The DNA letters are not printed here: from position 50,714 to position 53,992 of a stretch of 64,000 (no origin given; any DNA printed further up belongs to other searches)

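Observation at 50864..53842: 992-aa coiled-coil protein with two near-identical internal tandem repeats (~296 bp and ~308 bp) and poly-T tracts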

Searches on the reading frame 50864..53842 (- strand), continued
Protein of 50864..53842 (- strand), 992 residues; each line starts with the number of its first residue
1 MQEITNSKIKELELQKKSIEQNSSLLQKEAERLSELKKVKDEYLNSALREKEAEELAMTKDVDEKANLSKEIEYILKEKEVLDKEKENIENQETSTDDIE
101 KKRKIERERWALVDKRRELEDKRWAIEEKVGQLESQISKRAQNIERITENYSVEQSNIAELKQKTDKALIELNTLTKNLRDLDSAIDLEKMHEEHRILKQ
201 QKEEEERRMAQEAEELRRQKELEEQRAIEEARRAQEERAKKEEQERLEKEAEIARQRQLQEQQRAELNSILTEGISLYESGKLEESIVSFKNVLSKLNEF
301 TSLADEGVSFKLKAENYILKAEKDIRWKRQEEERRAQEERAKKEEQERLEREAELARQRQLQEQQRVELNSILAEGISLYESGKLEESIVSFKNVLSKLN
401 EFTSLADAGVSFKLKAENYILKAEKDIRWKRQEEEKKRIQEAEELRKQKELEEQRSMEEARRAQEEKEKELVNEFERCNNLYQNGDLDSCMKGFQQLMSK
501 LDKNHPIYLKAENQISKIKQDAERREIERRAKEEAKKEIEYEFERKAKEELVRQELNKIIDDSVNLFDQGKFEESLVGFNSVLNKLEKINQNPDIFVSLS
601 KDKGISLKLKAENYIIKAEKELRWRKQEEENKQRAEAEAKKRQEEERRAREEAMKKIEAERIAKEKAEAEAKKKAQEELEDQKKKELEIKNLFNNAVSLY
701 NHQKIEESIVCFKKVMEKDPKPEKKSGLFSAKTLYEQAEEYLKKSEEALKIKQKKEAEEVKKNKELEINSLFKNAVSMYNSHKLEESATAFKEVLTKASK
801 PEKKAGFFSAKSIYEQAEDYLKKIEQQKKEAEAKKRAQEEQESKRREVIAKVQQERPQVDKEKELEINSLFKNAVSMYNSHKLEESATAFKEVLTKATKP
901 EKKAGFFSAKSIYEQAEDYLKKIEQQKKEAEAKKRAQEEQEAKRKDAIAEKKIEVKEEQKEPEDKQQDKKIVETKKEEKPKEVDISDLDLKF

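Call 39: search_protein_families(library=pfam, proteins=[P0003, P0004, P0005, P0007, P0008, P0009, P0010, P0011, P0012, P0014], max_evalue=0.001)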
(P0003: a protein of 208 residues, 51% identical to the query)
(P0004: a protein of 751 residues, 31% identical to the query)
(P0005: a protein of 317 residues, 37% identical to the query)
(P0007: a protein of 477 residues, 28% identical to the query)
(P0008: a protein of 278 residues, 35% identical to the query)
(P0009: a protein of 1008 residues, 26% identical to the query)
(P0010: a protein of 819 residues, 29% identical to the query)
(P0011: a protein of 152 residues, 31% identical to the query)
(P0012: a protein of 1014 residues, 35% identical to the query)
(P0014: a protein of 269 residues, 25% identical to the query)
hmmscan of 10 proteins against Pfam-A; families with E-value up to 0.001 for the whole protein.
P0003 (208 aa): 0 families

P0004 (751 aa): 11 families
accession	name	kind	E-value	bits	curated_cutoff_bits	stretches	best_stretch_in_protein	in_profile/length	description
PF02563.21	Poly_export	-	3.9e-22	78.7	28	1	588-661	4-76/77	Polysaccharide biosynthesis/export protein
PF07719.23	TPR_2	-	1.8e-18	65.5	27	0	264-295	3-34/34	Tetratricopeptide repeat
PF10531.15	SLBB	-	1e-13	51.3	27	1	667-716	2-51/55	SLBB domain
PF22461.2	SLBB_2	-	8.4e-13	48.7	27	1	666-746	2-79/79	SLBB domain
PF13174.12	TPR_6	-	2.1e-12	47.2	26.3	0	31-62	1-32/33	Tetratricopeptide repeat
PF13181.12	TPR_8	-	3.8e-12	45.8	25.7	0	31-63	2-34/34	Tetratricopeptide repeat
PF00515.34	TPR_1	-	2.1e-11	43.6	27.8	0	263-295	2-34/34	Tetratricopeptide repeat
PF13432.12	TPR_16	-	2.5e-07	31.4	32.7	0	34-70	1-37/65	Tetratricopeptide repeat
PF13428.12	TPR_14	-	1.4e-06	28.8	23.5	0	371-407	3-39/44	Tetratricopeptide repeat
PF14559.12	TPR_19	-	9.7e-06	26.3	25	0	380-409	2-31/68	Tetratricopeptide repeat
PF23558.1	TPR_P4H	-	4.4e-05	24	27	0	355-406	28-79/91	Prolyl 4-hydroxylase peptide-substrate-binding domain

P0005 (317 aa): 3 families
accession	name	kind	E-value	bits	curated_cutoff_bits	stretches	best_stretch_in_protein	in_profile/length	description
PF07719.23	TPR_2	-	1.5e-07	31.4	27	0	233-262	3-32/34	Tetratricopeptide repeat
PF13174.12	TPR_6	-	2.4e-05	25.1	26.3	0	233-259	2-28/33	Tetratricopeptide repeat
PF13424.12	TPR_12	-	0.00033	21.2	30.1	0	74-97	53-76/77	Tetratricopeptide repeat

P0007 (477 aa): 0 families

P0008 (278 aa): 9 families
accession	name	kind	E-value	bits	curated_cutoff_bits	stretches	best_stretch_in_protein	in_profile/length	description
PF07719.23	TPR_2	-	1.8e-09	37.5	27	1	70-101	3-34/34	Tetratricopeptide repeat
PF00515.34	TPR_1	-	4.6e-09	36.2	27.8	1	69-101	2-34/34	Tetratricopeptide repeat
PF13176.12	TPR_7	-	2.2e-06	27.7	27.9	0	70-101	1-34/36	Tetratricopeptide repeat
PF13432.12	TPR_16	-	2.7e-06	28.1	32.7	0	72-107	1-36/65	Tetratricopeptide repeat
PF14559.12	TPR_19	-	6.6e-06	26.8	25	0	80-108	3-31/68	Tetratricopeptide repeat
PF13428.12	TPR_14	-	9.2e-06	26.3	23.5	0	71-107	4-40/44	Tetratricopeptide repeat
PF13424.12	TPR_12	-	1.7e-05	25.4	30.1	0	66-97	43-74/77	Tetratricopeptide repeat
PF13174.12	TPR_6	-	0.00017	22.5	26.3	1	70-100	2-32/33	Tetratricopeptide repeat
PF13181.12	TPR_8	-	0.00017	22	25.7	1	69-100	2-33/34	Tetratricopeptide repeat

P0009 (1008 aa): 10 families
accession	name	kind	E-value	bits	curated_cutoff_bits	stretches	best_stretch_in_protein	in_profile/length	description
PF07719.23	TPR_2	-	2.6e-39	130.5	27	2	103-135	1-33/34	Tetratricopeptide repeat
PF00515.34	TPR_1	-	9.2e-27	92.2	27.8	1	103-132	1-30/34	Tetratricopeptide repeat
PF13432.12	TPR_16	-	6.3e-14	52.5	32.7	0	78-129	11-56/65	Tetratricopeptide repeat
PF13424.12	TPR_12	-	8.3e-12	45.6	30.1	0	104-134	4-34/77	Tetratricopeptide repeat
PF13174.12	TPR_6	-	1.5e-10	41.4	26.3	0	692-722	2-32/33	Tetratricopeptide repeat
PF13414.12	TPR_11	-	1.6e-06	28.1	26.8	1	111-136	2-27/42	TPR repeat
PF13428.12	TPR_14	-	4.6e-06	27.2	23.5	0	868-901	10-43/44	Tetratricopeptide repeat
PF12895.13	ANAPC3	-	6e-06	26.9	27.2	0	400-426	23-49/82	Anaphase-promoting complex, cyclosome, subunit 3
PF14559.12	TPR_19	-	7.5e-06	26.6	25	0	98-135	20-57/68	Tetratricopeptide repeat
PF03943.19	TAP_C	-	3.4e-05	23.8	21.3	0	307-324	27-46/49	TAP C-terminal domain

P0010 (819 aa): 1 family
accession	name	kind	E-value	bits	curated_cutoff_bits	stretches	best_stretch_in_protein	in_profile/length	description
PF00933.27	Glyco_hydro_3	-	9.5e-39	134.1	27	1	502-813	2-315/316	Glycosyl hydrolase family 3 N terminal domain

P0011 (152 aa): 0 families

P0012 (1014 aa): 10 families
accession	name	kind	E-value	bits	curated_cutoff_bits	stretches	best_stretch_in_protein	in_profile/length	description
PF07719.23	TPR_2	-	7.9e-45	147.7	27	2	375-404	5-34/34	Tetratricopeptide repeat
PF13174.12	TPR_6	-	3.4e-19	68.6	26.3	0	286-312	3-29/33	Tetratricopeptide repeat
PF13432.12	TPR_16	-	9.5e-17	61.6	32.7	0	663-697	2-36/65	Tetratricopeptide repeat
PF14559.12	TPR_19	-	1.3e-15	57.9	25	0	73-102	2-31/68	Tetratricopeptide repeat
PF00515.34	TPR_1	-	4.4e-15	55.2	27.8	0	661-691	4-34/34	Tetratricopeptide repeat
PF13428.12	TPR_14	-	3.6e-10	39.9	23.5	0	661-697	4-40/44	Tetratricopeptide repeat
PF13424.12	TPR_12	-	4.7e-08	33.6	30.1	0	647-687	34-74/77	Tetratricopeptide repeat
PF12895.13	ANAPC3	-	1.7e-05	25.4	27.2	0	719-753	25-58/82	Anaphase-promoting complex, cyclosome, subunit 3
PF23485.1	YBR230W-A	-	0.00052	20.7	31.5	0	806-836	19-49/66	YBR230W-A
PF01524.22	Gemini_V2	-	0.00056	20.5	21.2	0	788-823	39-74/78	Geminivirus V2 protein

P0014 (269 aa): 0 families

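Call 55: find_encoding_contigs(protein=P0001, flank=2000, max_places=3)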
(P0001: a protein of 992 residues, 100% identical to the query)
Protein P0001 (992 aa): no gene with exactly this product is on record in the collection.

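Call 56: list_cluster_members(proteins=[P0001, P0002, P0003, P0010, P0007, P0011, P0009, P0012, P0004])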
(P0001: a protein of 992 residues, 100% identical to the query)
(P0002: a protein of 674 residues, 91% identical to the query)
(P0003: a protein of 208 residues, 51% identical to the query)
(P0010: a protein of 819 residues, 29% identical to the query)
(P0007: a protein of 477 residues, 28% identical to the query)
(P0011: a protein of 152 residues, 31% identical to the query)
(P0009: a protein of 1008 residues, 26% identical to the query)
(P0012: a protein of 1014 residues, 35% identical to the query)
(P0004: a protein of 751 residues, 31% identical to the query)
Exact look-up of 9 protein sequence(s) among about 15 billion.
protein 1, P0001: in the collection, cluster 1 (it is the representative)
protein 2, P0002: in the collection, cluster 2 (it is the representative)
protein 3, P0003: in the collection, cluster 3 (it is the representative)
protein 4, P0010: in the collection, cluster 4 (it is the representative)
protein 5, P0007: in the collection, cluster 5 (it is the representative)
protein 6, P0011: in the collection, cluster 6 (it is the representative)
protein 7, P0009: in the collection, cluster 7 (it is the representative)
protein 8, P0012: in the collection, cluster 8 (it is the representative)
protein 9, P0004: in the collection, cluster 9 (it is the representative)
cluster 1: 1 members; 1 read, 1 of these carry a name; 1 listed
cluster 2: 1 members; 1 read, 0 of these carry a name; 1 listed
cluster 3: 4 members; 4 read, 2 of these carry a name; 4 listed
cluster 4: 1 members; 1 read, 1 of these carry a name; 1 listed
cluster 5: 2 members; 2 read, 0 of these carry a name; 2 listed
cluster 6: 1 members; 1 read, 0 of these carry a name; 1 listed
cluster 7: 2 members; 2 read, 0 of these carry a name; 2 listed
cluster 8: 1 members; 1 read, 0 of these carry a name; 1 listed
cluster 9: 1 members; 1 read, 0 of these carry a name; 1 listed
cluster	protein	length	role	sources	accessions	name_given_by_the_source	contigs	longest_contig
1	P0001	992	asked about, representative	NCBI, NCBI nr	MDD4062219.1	MAG: hypothetical protein PHV25_00355 [Candidatus Pacebacteria bacterium] | hypothetical protein [Candidatus Paceibacterota bacterium]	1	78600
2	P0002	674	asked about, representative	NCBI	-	-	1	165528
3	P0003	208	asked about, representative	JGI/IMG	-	hypothetical protein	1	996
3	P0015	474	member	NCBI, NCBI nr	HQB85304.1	MAG TPA: hypothetical protein PLZ69_02620, partial [Candidatus Pacearchaeota archaeon] | hypothetical protein [Candidatus Pacearchaeota archaeon]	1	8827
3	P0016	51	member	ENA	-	-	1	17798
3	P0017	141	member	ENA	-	-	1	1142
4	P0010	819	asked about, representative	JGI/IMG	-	beta-glucosidase-like glycosyl hydrolase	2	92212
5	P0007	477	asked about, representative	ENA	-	-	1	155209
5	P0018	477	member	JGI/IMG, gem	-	-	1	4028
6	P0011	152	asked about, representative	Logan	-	-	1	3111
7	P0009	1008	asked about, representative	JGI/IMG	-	-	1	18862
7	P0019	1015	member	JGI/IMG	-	-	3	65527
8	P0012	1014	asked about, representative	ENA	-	-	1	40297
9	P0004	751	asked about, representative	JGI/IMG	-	-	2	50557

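Call 57: find_encoding_contigs(protein=P0007, flank=8000, max_places=2)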
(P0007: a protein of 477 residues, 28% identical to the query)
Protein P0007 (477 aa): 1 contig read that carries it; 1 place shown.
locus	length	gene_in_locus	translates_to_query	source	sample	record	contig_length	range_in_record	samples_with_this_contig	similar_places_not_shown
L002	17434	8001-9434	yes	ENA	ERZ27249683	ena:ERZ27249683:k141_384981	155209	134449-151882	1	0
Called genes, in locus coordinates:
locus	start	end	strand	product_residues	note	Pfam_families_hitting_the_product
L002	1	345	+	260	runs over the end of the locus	PF01978:TrmB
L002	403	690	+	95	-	-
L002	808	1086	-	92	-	-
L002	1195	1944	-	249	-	PF01978:TrmB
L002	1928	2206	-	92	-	-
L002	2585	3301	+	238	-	PF00857:Isochorismatase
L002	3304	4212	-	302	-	PF02899:Phage_int_SAM_1, PF13102:Phage_int_SAM_5 (faint), PF13495:Phage_int_SAM_4 (weak), PF00589:Phage_integrase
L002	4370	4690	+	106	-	-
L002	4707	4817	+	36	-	-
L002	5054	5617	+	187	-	PF01936:NYN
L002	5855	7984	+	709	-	PF01138:RNase_PH, PF00013:KH_1, PF22675:KH-I_KHDC4-BBP (weak), PF00575:S1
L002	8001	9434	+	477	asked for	-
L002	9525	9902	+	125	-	PF01258:zf-dskA_traR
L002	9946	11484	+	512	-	PF05362:Lon_C, PF13541:ChlI, PF00493:MCM, PF01078:Mg_chelatase, PF07728:AAA_5 (faint), PF13335:Mg_chelatase_C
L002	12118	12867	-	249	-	PF01259:SAICAR_synt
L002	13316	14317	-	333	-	PF01476:LysM, PF23446:LysM1_NFP_LYK (faint), PF23473:LysM3_LYK4_5 (weak), PF01476:LysM, PF01551:Peptidase_M23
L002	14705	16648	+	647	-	PF00580:UvrD-helicase, PF13245:AAA_19, PF13604:AAA_30 (faint), PF01443:Viral_helicase1 (faint), PF13361:UvrD_C, PF13538:UvrD_C_2 (faint)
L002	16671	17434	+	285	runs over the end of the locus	PF00398:RrnaAD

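Call 59: find_encoding_contigs(protein=P0010, flank=8000, max_places=2)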
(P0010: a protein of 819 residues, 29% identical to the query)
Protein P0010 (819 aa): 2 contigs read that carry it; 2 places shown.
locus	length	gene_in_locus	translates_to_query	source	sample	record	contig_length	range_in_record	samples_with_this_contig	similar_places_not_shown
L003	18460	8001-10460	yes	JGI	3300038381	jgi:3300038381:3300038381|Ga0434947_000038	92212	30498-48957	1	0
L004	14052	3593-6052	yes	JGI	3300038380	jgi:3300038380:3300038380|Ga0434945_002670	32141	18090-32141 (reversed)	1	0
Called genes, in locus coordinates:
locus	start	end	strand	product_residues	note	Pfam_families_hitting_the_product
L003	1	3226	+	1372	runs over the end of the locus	PF18895:T4SS_pilin (weak), PF22637:CBM_4_9_1 (faint), PF02018:CBM_4_9, PF16841:CBM60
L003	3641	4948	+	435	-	PF21269:TreT_GT1, PF00534:Glycos_transf_1, PF13692:Glyco_trans_1_4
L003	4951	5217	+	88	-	PF00312:Ribosomal_S15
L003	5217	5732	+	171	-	PF01936:NYN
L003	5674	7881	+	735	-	PF01138:RNase_PH, PF03725:RNase_PH_C, PF01138:RNase_PH, PF03725:RNase_PH_C (weak), PF00013:KH_1, PF00575:S1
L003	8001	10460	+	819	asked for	PF00933:Glyco_hydro_3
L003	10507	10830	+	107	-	-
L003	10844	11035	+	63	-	-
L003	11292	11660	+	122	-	PF01258:zf-dskA_traR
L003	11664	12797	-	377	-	PF01476:LysM, PF23446:LysM1_NFP_LYK (faint), PF23473:LysM3_LYK4_5 (weak), PF01476:LysM, PF01551:Peptidase_M23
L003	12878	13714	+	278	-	PF00398:RrnaAD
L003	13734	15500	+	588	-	PF19590:TrbL_3, PF04610:TrbL (weak)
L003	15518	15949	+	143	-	-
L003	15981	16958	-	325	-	PF01145:Band_7 (weak)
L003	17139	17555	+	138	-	PF12666:PrgI (weak)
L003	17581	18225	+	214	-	PF26593:TraC-like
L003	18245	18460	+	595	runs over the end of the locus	PF12846:AAA_10 (faint), PF19044:P-loop_TraG, PF01935:DUF87 (weak)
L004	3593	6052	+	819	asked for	PF00933:Glyco_hydro_3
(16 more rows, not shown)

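Call 60: find_encoding_contigs(protein=P0015, flank=9000, max_places=2)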
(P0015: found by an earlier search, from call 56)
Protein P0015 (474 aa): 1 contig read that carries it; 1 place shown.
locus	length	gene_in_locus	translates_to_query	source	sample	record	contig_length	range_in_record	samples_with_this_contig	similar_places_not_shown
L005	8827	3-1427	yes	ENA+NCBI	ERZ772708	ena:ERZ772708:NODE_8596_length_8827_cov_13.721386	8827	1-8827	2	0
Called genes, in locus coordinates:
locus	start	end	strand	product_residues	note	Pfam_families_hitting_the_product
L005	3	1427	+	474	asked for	PF07719:TPR_2 (faint)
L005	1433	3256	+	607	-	PF11104:PilM_2, PF14450:FtsA, PF08239:SH3_3 (weak)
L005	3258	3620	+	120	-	-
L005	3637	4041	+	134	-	PF07963:N_methyl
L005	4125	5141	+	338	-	PF01087:GalP_UDP_transf, PF11969:DcpS_C (faint), PF01230:HIT (faint), PF16268:DUF4921, PF16285:DUF4931_N (weak), PF02744:GalP_UDP_tr_C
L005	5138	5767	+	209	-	PF00121:TIM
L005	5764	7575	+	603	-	PF01411:tRNA-synt_2c, PF07973:tRNA_SAD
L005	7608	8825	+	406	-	PF21110:GlxA, PF04865:Baseplate_J (weak)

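Call 61: find_encoding_contigs(protein=P0011, flank=4000, max_places=2)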
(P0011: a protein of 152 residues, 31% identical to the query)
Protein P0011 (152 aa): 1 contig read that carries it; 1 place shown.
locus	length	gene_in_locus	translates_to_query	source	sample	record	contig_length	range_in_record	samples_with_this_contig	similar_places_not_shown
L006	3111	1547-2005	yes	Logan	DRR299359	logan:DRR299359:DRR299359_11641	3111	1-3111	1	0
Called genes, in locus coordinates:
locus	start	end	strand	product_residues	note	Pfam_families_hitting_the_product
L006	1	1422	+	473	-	?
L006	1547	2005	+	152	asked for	-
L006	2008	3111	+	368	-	?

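Call 62: search_protein_families(library=pfam, proteins=[L006:1-1422:+, L006:2008-3111:+, L003:10507-10830:+, L003:10844-11035:+, L002:9525-9902:+], max_evalue=0.001)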
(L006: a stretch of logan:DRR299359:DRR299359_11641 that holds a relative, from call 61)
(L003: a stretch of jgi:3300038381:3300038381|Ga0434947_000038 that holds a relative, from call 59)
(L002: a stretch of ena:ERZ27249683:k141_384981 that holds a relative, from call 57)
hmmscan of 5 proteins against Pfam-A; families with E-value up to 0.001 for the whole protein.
L006:1-1422:+ (473 aa): 5 families
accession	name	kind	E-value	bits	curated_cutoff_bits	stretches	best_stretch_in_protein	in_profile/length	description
PF00575.29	S1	-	5.7e-17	62.3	22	1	346-417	2-74/74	S1 RNA binding domain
PF01138.27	RNase_PH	-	6.5e-17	62.6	25.5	1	49-183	1-130/130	3' exoribonuclease family, domain 1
PF00013.35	KH_1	-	1.9e-11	44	21.5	1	286-341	4-66/66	KH domain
PF03725.20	RNase_PH_C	-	4.3e-05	23.8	20.8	1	187-256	2-66/67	3' exoribonuclease family, domain 2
PF23459.1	S1_RRP5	-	9e-05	23.4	27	1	346-408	1-63/72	RRP5 S1 domain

L006:2008-3111:+ (368 aa): 0 families

L003:10507-10830:+ (107 aa): 0 families

L003:10844-11035:+ (63 aa): 0 families

L002:9525-9902:+ (125 aa): 1 family
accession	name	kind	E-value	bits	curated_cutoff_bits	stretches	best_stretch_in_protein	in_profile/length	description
PF01258.23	zf-dskA_traR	-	8.5e-09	35.7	24.9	1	93-120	1-28/36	Prokaryotic dksA/traR C4-type zinc finger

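Call 67: find_encoding_contigs(protein=P0009, flank=7000, max_places=2)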
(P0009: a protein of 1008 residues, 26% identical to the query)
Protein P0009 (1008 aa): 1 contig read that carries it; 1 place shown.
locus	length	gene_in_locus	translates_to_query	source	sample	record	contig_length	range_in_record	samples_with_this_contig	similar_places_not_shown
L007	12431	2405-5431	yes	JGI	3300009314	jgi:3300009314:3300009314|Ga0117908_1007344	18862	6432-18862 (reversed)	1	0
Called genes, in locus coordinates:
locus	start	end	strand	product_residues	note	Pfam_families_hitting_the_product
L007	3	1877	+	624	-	?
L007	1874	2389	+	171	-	PF04473:DUF553, PF01841:Transglut_core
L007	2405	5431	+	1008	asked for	PF12895:ANAPC3 (faint), PF13424:TPR_12 (faint), PF13432:TPR_16 (faint), PF14559:TPR_19 (faint), PF00515:TPR_1 (faint), PF07719:TPR_2 (weak), PF13174:TPR_6 (faint), PF13414:TPR_11 (weak), +1 more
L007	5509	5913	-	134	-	PF01936:NYN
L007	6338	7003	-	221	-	PF01797:Y1_Tnp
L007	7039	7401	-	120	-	PF08378:NERD, PF02021:UPF0102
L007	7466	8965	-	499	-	PF13541:ChlI, PF00158:Sigma54_activat (faint), PF01078:Mg_chelatase, PF07728:AAA_5 (faint), PF00493:MCM (weak), PF13335:Mg_chelatase_C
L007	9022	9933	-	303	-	PF02481:DNA_processg_A, PF17782:WHD_DprA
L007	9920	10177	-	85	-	PF04026:SpoVG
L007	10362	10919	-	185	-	-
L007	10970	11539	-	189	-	PF04542:Sigma70_r2 (weak), PF08281:Sigma70_r4_2, PF04545:Sigma70_r4 (weak)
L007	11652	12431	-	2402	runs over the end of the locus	?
